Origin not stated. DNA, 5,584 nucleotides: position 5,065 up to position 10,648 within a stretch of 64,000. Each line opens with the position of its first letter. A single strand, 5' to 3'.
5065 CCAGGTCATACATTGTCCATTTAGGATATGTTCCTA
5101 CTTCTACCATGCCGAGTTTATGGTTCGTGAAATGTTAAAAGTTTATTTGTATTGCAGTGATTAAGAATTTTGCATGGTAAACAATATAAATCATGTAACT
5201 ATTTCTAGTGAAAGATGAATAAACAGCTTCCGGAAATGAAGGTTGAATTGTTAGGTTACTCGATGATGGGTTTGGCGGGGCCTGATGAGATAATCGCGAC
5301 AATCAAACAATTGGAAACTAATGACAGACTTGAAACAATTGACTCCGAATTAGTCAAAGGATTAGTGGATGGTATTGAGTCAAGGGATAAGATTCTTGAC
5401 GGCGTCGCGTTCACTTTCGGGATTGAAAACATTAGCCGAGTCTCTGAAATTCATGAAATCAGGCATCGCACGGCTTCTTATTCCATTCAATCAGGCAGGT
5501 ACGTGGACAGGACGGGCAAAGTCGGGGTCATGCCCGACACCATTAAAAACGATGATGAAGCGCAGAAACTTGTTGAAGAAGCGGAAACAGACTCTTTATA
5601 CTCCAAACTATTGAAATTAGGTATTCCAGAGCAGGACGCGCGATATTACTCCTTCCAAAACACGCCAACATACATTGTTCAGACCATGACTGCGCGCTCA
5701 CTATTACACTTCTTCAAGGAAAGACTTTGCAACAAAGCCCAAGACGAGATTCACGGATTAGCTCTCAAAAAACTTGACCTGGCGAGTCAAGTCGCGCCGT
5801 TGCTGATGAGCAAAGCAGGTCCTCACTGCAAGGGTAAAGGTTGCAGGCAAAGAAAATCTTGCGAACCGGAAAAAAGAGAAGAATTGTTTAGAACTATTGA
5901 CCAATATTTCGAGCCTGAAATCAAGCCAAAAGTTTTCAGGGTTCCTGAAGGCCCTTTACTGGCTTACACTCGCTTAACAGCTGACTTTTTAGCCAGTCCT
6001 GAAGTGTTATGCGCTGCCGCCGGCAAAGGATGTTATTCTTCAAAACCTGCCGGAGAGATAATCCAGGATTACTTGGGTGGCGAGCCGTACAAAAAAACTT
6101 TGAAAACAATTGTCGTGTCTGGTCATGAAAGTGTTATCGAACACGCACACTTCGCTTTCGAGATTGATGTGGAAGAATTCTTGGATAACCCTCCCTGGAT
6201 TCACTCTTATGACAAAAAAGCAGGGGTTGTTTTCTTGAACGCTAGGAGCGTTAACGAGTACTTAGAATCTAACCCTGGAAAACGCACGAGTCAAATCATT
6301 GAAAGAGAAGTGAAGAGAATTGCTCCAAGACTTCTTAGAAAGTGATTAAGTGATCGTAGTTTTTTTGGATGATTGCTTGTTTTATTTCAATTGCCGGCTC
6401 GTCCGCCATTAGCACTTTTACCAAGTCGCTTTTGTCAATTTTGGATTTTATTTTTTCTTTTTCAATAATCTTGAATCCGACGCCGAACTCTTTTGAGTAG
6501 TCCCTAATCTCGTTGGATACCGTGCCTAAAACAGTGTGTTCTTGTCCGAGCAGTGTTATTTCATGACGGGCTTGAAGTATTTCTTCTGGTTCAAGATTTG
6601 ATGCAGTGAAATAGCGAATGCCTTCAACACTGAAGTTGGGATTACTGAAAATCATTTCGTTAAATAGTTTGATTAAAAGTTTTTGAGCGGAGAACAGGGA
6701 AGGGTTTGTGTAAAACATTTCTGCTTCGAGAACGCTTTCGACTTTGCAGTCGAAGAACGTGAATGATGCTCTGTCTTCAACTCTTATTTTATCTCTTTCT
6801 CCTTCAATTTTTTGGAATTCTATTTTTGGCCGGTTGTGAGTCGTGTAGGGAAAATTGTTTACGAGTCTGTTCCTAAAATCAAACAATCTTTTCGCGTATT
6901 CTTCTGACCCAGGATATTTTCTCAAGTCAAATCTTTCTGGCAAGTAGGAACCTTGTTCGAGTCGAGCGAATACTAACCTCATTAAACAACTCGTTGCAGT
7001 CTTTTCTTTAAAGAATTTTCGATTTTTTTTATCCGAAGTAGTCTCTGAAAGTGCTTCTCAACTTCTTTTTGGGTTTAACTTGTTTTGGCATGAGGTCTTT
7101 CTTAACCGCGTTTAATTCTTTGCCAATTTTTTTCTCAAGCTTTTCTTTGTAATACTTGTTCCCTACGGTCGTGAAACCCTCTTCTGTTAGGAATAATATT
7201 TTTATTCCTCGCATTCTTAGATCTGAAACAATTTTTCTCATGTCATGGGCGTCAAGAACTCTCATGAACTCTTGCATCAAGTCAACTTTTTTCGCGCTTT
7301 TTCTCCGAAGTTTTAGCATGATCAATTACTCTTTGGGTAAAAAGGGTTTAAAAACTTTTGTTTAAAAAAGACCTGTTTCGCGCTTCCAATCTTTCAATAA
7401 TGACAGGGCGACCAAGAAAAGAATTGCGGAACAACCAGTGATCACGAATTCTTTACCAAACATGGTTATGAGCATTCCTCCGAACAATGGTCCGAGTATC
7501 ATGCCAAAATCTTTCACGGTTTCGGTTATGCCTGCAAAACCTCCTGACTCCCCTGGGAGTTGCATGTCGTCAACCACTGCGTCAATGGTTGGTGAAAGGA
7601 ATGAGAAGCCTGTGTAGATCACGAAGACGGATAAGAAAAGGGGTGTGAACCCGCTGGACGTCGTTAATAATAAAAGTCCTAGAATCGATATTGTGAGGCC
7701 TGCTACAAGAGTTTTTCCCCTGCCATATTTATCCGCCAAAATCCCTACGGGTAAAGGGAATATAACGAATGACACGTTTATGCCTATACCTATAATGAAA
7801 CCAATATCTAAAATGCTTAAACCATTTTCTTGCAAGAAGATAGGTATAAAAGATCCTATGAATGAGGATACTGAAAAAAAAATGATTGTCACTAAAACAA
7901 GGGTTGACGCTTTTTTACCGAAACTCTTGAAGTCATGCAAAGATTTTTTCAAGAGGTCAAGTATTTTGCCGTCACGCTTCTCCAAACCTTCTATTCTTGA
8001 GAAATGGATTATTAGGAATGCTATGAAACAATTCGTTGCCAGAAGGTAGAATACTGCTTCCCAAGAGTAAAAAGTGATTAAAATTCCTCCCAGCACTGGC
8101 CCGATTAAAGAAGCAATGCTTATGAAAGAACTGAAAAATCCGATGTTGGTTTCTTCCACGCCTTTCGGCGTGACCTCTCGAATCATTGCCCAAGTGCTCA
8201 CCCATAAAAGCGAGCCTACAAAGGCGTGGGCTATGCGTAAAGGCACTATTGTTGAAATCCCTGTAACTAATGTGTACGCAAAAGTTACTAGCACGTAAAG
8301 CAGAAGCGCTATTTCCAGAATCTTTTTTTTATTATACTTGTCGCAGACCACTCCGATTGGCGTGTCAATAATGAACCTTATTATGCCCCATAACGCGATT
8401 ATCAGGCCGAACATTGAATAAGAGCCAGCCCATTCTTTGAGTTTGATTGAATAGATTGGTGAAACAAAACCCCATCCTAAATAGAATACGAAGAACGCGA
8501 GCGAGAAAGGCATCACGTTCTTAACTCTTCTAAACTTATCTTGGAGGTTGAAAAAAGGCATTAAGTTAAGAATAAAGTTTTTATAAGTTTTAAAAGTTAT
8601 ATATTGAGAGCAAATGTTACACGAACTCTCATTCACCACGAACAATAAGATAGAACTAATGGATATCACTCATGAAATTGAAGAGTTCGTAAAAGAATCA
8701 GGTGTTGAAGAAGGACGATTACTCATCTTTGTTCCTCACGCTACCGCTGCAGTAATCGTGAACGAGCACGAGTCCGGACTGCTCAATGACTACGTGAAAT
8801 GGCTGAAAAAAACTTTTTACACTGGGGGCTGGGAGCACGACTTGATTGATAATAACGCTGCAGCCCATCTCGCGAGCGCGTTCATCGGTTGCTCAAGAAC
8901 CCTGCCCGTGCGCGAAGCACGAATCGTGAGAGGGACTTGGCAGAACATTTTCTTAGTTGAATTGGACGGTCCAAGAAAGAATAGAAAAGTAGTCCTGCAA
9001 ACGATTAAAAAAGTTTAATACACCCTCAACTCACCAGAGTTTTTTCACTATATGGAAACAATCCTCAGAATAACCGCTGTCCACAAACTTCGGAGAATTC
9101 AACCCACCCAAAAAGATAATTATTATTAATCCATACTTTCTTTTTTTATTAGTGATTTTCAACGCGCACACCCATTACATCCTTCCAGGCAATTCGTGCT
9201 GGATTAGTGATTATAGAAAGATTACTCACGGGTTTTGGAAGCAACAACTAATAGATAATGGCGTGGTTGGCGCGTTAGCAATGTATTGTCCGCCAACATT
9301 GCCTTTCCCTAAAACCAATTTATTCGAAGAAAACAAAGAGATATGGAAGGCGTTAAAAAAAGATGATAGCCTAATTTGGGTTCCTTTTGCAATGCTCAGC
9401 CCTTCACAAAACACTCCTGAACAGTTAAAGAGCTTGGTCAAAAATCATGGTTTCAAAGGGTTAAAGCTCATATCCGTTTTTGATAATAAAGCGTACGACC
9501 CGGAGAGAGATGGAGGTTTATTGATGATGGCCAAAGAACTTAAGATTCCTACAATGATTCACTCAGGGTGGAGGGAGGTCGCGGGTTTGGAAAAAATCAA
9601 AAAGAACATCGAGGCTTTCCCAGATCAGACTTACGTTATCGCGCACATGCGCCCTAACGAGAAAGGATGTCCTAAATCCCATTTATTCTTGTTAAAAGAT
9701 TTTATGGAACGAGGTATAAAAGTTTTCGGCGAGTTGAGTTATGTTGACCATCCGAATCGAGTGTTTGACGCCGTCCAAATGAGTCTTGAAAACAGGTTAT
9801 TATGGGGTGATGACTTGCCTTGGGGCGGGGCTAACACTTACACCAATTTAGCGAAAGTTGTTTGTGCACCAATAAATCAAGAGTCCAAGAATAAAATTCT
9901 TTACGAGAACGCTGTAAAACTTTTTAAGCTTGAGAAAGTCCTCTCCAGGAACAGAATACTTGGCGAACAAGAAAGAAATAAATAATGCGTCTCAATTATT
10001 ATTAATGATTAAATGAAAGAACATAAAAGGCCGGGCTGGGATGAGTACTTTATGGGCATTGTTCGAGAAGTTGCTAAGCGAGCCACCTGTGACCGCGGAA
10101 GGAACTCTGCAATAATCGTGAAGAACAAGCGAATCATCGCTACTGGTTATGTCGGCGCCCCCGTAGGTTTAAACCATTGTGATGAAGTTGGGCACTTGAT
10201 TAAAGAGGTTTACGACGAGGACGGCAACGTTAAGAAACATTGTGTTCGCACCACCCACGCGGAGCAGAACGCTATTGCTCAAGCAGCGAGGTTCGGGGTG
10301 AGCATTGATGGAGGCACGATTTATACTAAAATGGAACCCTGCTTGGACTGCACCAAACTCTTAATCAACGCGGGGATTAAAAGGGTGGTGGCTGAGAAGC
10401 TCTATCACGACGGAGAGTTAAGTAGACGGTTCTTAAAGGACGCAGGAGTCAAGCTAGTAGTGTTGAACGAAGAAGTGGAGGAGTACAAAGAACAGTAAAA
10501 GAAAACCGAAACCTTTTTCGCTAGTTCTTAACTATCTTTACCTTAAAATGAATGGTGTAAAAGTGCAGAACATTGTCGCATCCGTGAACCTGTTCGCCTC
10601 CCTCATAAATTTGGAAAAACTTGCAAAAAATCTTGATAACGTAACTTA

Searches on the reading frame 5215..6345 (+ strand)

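Call 53: search_protein_families(library=pfam, proteins=[window:5215-6345:+], max_evalue=0.001)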
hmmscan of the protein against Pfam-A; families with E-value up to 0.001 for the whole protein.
window:5215-6345:+ (376 aa): 1 family
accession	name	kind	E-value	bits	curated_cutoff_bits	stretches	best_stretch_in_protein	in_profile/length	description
PF02511.20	Thy1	-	1.1e-40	139.9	24.8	2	45-195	40-190/191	Thymidylate synthase complementing protein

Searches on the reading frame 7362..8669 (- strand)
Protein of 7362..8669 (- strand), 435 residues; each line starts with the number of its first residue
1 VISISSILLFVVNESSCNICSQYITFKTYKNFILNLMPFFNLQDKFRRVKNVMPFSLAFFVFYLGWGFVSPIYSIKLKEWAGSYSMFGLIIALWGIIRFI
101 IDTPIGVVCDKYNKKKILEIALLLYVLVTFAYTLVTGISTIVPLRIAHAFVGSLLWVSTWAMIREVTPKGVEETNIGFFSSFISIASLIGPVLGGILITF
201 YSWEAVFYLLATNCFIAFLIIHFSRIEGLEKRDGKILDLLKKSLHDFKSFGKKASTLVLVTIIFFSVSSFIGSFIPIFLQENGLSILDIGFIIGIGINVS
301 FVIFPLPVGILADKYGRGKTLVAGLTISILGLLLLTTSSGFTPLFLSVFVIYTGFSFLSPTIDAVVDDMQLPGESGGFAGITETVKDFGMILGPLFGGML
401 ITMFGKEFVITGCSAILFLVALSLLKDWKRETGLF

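Call 56: search_protein_families(library=pfam, proteins=[window:7362-8669:-], max_evalue=0.01)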
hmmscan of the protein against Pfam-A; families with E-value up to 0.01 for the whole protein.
window:7362-8669:- (435 aa): 3 families
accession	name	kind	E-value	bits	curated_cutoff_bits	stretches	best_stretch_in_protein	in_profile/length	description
PF07690.21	MFS_1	-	3.1e-47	161.6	33.4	2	56-302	2-253/347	Major Facilitator Superfamily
PF05977.19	MFS_3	-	8.2e-13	48.1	27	2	99-281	59-247/524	Transmembrane secretion effector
PF12832.13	MFS_1_like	-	1.2e-11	44.8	25.2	2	50-208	212-372/373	MFS_1 like family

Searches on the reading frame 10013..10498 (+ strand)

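Call 53: search_protein_families(library=pfam, proteins=[window:10013-10498:+], max_evalue=0.001)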
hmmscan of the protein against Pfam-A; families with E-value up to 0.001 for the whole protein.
window:10013-10498:+ (161 aa): 2 families
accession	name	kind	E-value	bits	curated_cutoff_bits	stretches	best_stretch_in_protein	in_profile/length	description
PF00383.29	dCMP_cyt_deam_1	-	1.1e-23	83.5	25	1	9-127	3-100/102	Cytidine and deoxycytidylate deaminase zinc-binding region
PF14437.12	MafB19-deam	-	1.8e-17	64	27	1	9-156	3-126/142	MafB19-like deaminase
